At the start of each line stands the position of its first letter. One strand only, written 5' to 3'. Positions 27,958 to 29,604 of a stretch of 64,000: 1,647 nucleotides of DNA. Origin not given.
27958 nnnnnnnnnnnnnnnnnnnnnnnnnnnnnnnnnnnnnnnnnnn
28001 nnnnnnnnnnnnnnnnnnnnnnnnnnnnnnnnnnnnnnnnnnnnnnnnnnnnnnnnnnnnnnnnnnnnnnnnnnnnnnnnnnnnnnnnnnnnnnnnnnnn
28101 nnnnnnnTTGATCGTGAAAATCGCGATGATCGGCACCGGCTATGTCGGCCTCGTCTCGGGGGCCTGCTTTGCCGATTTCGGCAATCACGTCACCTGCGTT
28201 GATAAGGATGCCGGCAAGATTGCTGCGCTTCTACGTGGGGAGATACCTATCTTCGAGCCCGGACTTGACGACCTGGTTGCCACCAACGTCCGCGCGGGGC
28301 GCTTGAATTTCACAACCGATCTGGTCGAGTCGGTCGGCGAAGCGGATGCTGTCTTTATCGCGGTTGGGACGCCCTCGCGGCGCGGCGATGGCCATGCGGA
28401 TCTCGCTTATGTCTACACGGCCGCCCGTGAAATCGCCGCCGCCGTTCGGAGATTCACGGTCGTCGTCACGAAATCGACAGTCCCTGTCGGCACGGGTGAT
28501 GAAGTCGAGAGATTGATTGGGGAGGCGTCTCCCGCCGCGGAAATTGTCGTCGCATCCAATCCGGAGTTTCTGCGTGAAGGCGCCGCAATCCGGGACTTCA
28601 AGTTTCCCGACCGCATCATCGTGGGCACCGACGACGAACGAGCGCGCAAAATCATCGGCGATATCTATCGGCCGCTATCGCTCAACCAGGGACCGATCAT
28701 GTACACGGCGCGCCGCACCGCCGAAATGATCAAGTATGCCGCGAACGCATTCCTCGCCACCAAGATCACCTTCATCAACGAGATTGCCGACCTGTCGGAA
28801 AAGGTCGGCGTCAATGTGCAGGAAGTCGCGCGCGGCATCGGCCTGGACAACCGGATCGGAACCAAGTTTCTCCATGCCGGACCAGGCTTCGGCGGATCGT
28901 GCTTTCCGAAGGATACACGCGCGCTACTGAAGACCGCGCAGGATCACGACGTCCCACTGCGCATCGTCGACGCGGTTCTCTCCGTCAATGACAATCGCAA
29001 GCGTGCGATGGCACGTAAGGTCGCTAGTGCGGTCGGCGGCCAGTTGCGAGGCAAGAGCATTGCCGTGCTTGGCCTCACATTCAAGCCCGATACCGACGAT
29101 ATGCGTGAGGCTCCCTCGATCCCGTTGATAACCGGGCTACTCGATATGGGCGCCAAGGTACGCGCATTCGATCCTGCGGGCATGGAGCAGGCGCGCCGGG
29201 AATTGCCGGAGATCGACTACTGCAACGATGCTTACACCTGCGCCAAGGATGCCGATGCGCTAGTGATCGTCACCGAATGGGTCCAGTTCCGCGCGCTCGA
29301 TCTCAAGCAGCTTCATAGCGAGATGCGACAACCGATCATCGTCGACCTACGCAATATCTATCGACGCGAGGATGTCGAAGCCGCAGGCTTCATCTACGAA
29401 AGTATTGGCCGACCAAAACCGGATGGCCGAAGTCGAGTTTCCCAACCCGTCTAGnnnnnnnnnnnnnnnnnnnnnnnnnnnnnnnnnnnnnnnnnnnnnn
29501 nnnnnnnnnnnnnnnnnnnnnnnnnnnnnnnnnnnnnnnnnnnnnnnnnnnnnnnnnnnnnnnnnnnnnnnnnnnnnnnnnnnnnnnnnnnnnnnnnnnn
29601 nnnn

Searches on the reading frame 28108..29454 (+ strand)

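Call 69: search_protein_families(library=pfam, proteins=[window:28108-29454:+], max_evalue=0.01)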
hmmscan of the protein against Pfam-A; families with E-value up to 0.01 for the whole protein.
window:28108-29454:+ (448 aa): 5 families
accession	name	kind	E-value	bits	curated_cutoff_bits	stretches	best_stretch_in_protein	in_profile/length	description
PF03721.20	UDPG_MGDP_dh_N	-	1.2e-62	211.2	27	1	4-183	2-184/187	UDP-glucose/GDP-mannose dehydrogenase family, NAD binding domain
PF00984.24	UDPG_MGDP_dh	-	7.8e-39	132.1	25.4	1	203-295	1-93/94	UDP-glucose/GDP-mannose dehydrogenase family, central domain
PF03720.21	UDPG_MGDP_dh_C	-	3.8e-35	120.8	30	1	319-419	1-102/103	UDP-glucose/GDP-mannose dehydrogenase family, UDP binding domain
PF00070.33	Pyr_redox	-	0.0052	17.7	22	0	4-32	1-29/82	Pyridine nucleotide-disulphide oxidoreductase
PF02558.23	ApbA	-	0.0059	16.7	22.2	1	5-86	1-74/150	Ketopantoate reductase PanE/ApbA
